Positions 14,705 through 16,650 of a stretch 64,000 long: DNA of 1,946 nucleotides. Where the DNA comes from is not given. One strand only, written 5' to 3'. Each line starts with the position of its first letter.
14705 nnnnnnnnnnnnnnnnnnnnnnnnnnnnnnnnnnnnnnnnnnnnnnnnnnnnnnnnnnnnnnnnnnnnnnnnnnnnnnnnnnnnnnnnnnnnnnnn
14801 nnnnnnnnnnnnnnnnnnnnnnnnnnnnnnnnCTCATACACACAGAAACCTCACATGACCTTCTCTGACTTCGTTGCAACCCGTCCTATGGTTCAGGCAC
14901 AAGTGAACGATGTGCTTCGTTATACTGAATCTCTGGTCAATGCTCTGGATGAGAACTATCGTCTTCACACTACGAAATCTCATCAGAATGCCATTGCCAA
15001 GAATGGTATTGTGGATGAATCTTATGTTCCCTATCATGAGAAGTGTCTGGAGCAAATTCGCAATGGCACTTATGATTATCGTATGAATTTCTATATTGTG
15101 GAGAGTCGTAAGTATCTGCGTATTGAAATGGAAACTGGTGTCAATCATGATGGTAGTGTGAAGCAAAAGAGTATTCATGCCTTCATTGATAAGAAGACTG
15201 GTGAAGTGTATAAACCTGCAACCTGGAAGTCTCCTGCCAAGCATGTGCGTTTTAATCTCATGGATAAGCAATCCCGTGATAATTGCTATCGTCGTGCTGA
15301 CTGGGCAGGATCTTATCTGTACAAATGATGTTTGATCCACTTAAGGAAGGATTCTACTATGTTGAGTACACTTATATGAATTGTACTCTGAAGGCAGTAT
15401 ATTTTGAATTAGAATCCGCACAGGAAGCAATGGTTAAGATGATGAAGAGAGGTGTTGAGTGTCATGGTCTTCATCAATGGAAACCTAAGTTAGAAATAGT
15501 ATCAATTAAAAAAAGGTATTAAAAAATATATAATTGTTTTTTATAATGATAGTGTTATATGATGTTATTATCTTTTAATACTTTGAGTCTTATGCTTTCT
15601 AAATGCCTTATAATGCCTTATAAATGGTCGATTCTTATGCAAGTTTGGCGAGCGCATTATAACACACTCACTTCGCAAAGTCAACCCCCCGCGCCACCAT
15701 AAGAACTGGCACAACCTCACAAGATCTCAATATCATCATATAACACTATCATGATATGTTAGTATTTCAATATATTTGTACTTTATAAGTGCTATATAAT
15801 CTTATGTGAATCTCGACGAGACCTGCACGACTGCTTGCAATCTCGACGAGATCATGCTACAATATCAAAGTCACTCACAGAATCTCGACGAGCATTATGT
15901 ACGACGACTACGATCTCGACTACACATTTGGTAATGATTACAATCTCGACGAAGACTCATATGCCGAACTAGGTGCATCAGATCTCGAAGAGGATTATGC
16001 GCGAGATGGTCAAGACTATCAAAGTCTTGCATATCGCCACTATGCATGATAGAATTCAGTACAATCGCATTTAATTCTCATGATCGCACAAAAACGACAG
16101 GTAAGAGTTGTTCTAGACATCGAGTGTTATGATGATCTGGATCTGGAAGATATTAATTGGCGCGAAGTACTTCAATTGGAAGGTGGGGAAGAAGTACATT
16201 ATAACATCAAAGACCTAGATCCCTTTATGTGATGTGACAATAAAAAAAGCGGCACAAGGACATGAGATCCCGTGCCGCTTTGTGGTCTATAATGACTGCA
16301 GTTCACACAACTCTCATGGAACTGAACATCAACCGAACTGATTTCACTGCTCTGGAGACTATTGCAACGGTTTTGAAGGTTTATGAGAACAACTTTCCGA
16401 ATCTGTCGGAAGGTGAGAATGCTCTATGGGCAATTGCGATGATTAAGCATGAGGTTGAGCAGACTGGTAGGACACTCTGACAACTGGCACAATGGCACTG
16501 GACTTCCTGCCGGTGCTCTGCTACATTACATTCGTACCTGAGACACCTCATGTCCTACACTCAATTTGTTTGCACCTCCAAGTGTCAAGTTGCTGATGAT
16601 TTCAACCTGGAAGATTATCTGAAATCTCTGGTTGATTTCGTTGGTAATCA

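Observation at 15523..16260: Iteron array plus AT-rich tract in a 740-bp gene-free gap: candidate replication origin or regulator-binding array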

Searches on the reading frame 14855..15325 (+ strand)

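Call 56: search_protein_families(library=pfam, proteins=[window:14855-15325:+], max_evalue=1)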
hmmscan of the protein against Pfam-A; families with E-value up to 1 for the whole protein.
window:14855-15325:+ (157 aa): 3 families
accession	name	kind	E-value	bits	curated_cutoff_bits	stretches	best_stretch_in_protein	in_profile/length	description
PF24835.1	DUF7717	-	3.8e-38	130.7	27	1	3-157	1-117/117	Family of unknown function (DUF7717)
PF00509.23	Hemagglutinin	-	0.019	13.9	31.8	1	19-76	434-488/550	Haemagglutinin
PF23790.1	Kyano_Gp96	-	0.15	12.6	27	0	12-53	35-76/110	Kyanoviridae Gp96 protein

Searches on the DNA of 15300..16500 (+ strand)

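Call 6: search_dna_similar(query=window:15300-16500:+, collection=phages, mode=near, max_rows=30)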
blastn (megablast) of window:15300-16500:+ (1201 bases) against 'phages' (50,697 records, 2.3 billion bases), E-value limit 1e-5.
No match.

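Call 63: search_rna_families(source=window, start=15450, end=16350, threshold=evalue, max_evalue=10)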
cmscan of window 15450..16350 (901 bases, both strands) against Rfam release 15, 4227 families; matches with E-value up to 10: 3.
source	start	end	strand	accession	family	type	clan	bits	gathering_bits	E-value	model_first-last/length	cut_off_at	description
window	16226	16308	-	RF00815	mir-244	Gene; miRNA;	-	21.8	62.5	0.089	1-94/94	no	mir-244 microRNA precursor family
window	16165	16259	+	RF00553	SCARNA1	Gene; snRNA; snoRNA; scaRNA;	-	18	45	3.4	1-166/166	no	Small Cajal body specific RNA 1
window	15713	15791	-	RF01526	ceN106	Gene; snRNA; snoRNA; CD-box;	-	16.4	60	2.6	1-77/77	no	C. elegans snoRNA ceN106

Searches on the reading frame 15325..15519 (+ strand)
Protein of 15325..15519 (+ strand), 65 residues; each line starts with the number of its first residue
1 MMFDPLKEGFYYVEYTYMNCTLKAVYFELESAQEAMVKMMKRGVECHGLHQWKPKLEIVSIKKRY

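Call 56: search_protein_families(library=pfam, proteins=[window:15325-15519:+], max_evalue=1)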
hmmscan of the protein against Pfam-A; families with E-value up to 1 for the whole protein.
window:15325-15519:+ (65 aa): 0 families

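Call 97: search_protein_families(library=phrogs, proteins=[window:15325-15519:+], max_evalue=0.01)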
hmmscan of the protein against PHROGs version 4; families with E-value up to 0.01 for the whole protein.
window:15325-15519:+ (65 aa): 1 family
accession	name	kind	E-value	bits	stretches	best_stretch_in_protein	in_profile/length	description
phrog_13402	-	unknown function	6.8e-09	36.5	1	10-53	3-52/62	-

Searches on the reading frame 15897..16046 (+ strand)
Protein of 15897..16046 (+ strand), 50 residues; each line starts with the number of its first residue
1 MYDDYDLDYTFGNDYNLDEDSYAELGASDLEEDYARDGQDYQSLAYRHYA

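Call 45: search_dna_similar(query=window:15897-16046:+, collection=phages, mode=protein, max_rows=60, max_evalue=0.001)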
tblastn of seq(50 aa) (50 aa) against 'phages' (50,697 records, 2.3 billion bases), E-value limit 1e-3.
Records with a match: 2; places in all: 2; records where one place covers at least 80% of the query: 2.
Best place of each record, by identity: 60-80% 2.
By first word of the organism name: Synechococcus 2.
By host as written in the record: Synechococcus sp. KCZYC6 2.
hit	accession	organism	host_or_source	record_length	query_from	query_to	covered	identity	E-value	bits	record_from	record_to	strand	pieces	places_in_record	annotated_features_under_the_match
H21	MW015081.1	Synechococcus phage S-SRM01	Synechococcus sp. KCZYC6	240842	1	50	100%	68.0%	8e-10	57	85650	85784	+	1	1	hypothetical protein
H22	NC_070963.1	Synechococcus phage S-SRM01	Synechococcus sp. KCZYC6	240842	1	50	100%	68.0%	8e-10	57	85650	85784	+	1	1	hypothetical protein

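Call 56: search_protein_families(library=pfam, proteins=[window:15897-16046:+], max_evalue=1)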
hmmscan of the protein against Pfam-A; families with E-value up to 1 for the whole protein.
window:15897-16046:+ (50 aa): 0 families

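Call 97: search_protein_families(library=phrogs, proteins=[window:15897-16046:+], max_evalue=0.01)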
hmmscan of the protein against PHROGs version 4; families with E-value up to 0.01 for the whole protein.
window:15897-16046:+ (50 aa): 0 families
